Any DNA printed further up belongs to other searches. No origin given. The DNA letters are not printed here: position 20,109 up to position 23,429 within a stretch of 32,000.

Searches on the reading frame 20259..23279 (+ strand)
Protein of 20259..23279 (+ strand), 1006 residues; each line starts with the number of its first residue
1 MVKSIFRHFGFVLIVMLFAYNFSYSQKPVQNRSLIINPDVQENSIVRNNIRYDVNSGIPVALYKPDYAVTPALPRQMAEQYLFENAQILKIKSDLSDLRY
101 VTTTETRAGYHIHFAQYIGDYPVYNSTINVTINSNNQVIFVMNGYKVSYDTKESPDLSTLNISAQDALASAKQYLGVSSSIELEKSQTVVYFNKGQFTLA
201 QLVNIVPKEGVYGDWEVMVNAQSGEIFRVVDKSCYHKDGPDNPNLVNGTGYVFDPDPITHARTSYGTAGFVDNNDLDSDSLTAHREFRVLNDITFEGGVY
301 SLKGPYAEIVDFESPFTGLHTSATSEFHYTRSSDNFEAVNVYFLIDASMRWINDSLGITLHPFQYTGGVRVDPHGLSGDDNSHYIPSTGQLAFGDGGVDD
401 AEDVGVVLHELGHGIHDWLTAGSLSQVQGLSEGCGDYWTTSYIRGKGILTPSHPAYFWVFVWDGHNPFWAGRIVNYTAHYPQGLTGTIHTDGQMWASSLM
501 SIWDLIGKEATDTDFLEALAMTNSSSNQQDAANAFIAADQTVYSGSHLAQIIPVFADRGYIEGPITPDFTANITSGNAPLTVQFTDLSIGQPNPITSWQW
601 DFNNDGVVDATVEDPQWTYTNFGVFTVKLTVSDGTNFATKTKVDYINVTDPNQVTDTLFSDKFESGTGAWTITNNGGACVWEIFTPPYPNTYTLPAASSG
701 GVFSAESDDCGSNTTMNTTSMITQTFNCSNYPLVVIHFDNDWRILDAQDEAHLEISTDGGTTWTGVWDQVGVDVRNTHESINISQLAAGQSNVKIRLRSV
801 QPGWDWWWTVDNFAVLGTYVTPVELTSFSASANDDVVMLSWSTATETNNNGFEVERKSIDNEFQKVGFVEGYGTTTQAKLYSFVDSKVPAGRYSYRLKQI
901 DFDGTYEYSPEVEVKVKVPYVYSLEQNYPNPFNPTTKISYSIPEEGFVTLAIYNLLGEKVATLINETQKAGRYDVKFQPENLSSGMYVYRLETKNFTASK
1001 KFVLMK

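Call 78: search_protein_families(library=pfam, proteins=[window:20259-23279:+], max_evalue=0.001)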
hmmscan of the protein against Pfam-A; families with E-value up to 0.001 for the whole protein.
window:20259-23279:+ (1006 aa): 6 families
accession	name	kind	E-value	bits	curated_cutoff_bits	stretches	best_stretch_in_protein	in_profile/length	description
PF18962.6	Por_Secre_tail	-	6.7e-10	39.6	27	1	928-1003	2-74/75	Secretion system C-terminal sorting domain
PF18911.6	PKD_4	-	1.3e-09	38.4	27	1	574-648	12-85/85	PKD domain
PF07504.19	FTP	-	1.5e-07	31.6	21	1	97-143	2-49/51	Fungalysin/Thermolysin Propeptide Motif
PF02128.21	Peptidase_M36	-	2.9e-07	30.5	23.3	1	402-559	178-363/368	Fungalysin metallopeptidase (M36)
PF00801.26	PKD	-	3.1e-06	27.5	23.5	1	574-640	9-74/80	PKD domain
PF16244.11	DUF4901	-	0.00029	21.4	27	1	75-139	82-142/148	YcdB, YcdC repeated domain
